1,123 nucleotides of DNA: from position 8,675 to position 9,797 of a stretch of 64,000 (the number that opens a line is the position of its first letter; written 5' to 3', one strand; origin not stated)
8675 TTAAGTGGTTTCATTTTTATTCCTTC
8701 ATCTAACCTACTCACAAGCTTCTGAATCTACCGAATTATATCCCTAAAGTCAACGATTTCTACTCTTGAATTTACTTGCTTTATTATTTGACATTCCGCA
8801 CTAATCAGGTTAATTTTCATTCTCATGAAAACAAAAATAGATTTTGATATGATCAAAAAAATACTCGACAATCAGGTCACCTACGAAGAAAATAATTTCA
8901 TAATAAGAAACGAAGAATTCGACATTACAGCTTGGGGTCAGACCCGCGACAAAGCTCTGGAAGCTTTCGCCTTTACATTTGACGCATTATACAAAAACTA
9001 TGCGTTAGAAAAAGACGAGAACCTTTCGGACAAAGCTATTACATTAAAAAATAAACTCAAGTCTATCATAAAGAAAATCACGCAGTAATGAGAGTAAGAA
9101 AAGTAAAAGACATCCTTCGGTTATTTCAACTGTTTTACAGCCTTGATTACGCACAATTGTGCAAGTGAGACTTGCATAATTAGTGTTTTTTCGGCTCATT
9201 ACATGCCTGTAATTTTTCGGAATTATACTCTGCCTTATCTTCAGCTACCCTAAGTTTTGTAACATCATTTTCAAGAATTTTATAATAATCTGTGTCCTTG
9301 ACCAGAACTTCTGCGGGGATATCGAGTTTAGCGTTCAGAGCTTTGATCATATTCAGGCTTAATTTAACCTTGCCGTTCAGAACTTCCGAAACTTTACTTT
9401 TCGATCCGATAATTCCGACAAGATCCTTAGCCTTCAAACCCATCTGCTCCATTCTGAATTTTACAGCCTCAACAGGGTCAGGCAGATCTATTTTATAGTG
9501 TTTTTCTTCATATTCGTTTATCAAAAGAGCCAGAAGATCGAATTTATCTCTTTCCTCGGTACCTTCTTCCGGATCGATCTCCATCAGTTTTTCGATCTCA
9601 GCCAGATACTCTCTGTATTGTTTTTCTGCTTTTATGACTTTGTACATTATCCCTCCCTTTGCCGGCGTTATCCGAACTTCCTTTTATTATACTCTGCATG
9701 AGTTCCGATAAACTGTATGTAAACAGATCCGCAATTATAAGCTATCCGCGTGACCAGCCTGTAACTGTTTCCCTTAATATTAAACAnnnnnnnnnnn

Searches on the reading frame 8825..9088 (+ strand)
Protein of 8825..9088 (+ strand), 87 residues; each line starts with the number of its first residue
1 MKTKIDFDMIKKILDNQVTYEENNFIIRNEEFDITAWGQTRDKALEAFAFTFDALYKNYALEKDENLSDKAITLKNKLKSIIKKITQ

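Call 16: search_protein_families(library=pfam, proteins=[window:8825-9088:+])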
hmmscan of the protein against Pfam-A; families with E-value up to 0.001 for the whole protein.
window:8825-9088:+ (87 aa): 0 families

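Call 69: find_encoding_contigs(protein=window:8825-9088:+, flank=3000, max_places=10)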
Protein window:8825-9088:+ (87 aa): 7 contigs read that carry it; 4 places shown.
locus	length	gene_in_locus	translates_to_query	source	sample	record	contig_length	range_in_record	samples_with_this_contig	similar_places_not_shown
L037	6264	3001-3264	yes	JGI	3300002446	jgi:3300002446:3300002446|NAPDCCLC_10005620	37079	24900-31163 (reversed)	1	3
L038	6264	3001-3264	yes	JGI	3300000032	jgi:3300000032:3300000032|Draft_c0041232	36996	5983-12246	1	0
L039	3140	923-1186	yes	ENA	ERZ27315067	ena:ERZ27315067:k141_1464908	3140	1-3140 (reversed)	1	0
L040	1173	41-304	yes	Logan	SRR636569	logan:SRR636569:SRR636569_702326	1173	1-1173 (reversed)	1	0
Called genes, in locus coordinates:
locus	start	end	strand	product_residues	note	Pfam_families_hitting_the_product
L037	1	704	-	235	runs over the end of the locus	-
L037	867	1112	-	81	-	-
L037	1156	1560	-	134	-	-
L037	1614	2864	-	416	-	PF16589:BRCT_2 (faint), PF14311:DUF4379 (faint), PF14901:Jiv90 (faint), PF28086:HVO_2142 (faint)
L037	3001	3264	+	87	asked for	-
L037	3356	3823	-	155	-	-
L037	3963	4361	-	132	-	PF12146:Hydrolase_4 (weak), PF00561:Abhydrolase_1, PF12697:Abhydrolase_6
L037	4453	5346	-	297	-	PF08843:AbiEii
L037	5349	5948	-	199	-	-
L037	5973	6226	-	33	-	-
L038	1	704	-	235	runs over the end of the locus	-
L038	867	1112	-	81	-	-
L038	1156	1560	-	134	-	-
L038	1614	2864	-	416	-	PF16589:BRCT_2 (faint), PF14311:DUF4379 (faint), PF14901:Jiv90 (faint), PF28086:HVO_2142 (faint)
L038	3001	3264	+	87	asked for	-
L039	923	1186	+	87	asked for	-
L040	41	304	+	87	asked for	-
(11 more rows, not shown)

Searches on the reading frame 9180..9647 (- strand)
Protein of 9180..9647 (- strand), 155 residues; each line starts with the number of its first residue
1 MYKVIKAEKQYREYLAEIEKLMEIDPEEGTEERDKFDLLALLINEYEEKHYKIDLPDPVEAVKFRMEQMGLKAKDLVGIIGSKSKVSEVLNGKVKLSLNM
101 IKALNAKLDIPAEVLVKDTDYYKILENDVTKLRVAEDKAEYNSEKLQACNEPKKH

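Call 16: search_protein_families(library=pfam, proteins=[window:9180-9647:-])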
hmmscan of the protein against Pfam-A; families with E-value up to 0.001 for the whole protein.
window:9180-9647:- (155 aa): 0 families

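Call 31: find_encoding_contigs(protein=window:9180-9647:-, flank=6000, max_places=10)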
Protein window:9180-9647:- (155 aa): 7 contigs read that carry it; 5 places shown.
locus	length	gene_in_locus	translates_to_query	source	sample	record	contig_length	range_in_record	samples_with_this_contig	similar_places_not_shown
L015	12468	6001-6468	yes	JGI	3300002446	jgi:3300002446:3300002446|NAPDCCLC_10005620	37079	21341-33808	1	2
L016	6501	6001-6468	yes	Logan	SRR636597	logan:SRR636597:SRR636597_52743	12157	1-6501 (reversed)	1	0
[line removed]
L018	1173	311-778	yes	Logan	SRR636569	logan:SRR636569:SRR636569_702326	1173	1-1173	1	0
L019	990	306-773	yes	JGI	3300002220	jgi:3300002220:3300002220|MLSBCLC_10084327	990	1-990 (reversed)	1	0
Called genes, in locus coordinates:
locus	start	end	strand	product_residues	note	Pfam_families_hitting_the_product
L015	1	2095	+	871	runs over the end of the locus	PF00023:Ank (faint), PF13606:Ank_3 (faint), PF12796:Ank_2, PF13637:Ank_4 (faint), PF13857:Ank_5 (faint), PF12796:Ank_2 (weak)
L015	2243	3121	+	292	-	PF13353:Fer4_12, PF04055:Radical_SAM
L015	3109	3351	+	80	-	-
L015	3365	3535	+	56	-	-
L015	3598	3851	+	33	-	-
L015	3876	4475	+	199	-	-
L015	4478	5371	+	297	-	PF08843:AbiEii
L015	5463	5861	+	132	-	PF12146:Hydrolase_4 (weak), PF00561:Abhydrolase_1, PF12697:Abhydrolase_6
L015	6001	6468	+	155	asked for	-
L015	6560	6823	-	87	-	-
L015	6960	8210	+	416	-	PF16589:BRCT_2 (faint), PF14311:DUF4379 (faint), PF14901:Jiv90 (faint), PF28086:HVO_2142 (faint)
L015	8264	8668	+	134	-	-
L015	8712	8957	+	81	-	-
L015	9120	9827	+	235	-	-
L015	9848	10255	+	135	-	-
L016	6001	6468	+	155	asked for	-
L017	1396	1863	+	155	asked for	-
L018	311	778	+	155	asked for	-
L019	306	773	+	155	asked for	-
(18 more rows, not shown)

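Call 38: find_homologous_proteins(query=window:9180-9647:-, max_evalue=1e-10)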
Query window:9180-9647:- (155 aa): 2370 proteins with E <= 1e-10 among 2406 candidates; the best 120 are listed.
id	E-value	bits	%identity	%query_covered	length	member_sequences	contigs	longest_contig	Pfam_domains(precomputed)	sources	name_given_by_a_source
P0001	2.1e-90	318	100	100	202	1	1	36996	PF09907.16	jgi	-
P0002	5.8e-79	281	96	92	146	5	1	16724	-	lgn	-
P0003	6.5e-78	278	86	100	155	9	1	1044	-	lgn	-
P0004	1.0e-70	254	84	92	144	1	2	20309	-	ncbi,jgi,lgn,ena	-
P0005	1.3e-70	254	86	92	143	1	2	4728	-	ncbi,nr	ncbi:MAG: transcriptional regulator [Candidatus Delongbacteria bacterium]|nr:transcriptional regulat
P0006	1.7e-70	254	87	92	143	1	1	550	-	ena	-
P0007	4.1e-67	243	82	94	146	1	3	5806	-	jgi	-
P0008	1.1e-66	241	81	94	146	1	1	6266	-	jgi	-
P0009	1.6e-64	234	81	92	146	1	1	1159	-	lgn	-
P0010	3.7e-53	197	65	97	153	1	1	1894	-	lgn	-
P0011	6.0e-53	197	86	70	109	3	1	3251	-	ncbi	ncbi:MAG: hypothetical protein WC212_08870, partial [Candidatus Delongbacteria bacterium]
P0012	1.1e-50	190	82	74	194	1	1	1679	-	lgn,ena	-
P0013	3.7e-50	188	68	92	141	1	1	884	-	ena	-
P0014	1.8e-49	186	66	92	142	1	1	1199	-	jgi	-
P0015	1.0e-48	183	66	91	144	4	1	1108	-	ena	-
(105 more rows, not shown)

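Call 40: find_encoding_contigs(protein=P0002, flank=5000, max_places=6)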
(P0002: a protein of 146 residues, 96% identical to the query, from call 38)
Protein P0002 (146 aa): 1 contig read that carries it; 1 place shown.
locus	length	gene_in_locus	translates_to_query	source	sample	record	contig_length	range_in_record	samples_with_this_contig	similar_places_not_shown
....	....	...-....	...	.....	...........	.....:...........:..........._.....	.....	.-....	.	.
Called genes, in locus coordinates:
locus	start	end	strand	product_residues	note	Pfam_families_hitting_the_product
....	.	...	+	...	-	?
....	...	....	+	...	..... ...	-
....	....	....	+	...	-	-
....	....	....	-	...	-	-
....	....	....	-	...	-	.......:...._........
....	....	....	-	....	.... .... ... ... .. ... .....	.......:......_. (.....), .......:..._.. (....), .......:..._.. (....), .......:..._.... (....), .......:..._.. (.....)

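Call 41: find_encoding_contigs(protein=P0003, flank=5000, max_places=10)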
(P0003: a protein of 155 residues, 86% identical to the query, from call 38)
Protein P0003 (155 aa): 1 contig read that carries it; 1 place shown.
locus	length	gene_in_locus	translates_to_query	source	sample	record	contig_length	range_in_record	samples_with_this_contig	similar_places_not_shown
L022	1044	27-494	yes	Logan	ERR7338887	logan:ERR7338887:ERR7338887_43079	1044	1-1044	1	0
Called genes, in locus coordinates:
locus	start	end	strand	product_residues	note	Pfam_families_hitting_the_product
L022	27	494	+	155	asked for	-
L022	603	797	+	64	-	PF18506:RelB-like (weak)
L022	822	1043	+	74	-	?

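Call 42: find_encoding_contigs(protein=P0004, flank=5000, max_places=6)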
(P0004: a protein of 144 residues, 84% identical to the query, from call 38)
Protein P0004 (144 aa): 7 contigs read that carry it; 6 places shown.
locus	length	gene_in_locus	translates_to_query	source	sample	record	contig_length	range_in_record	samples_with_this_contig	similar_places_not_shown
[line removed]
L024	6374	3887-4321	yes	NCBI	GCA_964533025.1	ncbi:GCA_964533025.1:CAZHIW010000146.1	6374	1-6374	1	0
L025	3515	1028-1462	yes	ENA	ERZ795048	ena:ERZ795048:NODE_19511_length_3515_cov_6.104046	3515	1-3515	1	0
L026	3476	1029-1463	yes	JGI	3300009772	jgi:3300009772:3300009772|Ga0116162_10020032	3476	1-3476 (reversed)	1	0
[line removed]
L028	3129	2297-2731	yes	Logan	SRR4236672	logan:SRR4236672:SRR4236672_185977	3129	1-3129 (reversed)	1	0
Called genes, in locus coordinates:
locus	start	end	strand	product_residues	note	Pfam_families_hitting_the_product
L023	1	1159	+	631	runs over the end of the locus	PF00580:UvrD-helicase (faint), PF13245:AAA_19 (weak)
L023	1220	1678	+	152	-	PF01381:HTH_3 (faint)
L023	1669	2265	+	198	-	PF02661:Fic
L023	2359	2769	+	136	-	-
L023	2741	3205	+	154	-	PF13744:HTH_37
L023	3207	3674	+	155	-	-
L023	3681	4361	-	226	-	-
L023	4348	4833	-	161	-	-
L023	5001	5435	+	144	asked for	-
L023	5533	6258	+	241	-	PF19570:DUF6088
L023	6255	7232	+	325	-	PF08843:AbiEii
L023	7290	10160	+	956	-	PF04313:HSDR_N, PF00270:DEAD, PF04851:ResIII, PF18766:SWI2_SNF2, PF22679:T1R_D3-like, PF12008:EcoR124_C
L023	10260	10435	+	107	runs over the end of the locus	-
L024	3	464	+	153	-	?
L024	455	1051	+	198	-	PF02661:Fic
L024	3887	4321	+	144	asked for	-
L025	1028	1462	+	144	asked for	-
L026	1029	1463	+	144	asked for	-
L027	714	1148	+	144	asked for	-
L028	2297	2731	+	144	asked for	-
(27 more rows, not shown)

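Call 74: find_encoding_contigs(protein=P0005, flank=4000, max_places=6)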
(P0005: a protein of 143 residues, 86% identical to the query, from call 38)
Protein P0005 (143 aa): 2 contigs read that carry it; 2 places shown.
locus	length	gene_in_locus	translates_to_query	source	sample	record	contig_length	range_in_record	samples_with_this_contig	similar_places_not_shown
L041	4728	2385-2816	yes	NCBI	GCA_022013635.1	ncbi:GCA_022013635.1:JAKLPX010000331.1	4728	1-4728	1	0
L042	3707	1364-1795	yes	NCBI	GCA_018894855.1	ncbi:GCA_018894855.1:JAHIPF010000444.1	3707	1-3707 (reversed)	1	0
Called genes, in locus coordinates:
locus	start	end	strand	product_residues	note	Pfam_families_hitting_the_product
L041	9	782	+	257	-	PF08843:AbiEii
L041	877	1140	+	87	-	PF10387:DUF2442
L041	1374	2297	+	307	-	PF10543:ORF6N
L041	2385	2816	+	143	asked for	-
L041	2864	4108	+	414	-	PF21817:CapR (faint), PF14311:DUF4379 (faint), PF14901:Jiv90 (faint)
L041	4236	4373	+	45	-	-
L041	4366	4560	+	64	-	-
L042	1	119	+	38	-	PF10387:DUF2442 (weak)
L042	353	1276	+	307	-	PF10543:ORF6N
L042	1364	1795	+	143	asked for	-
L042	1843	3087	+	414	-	PF21817:CapR (faint), PF14311:DUF4379 (faint), PF14901:Jiv90 (faint)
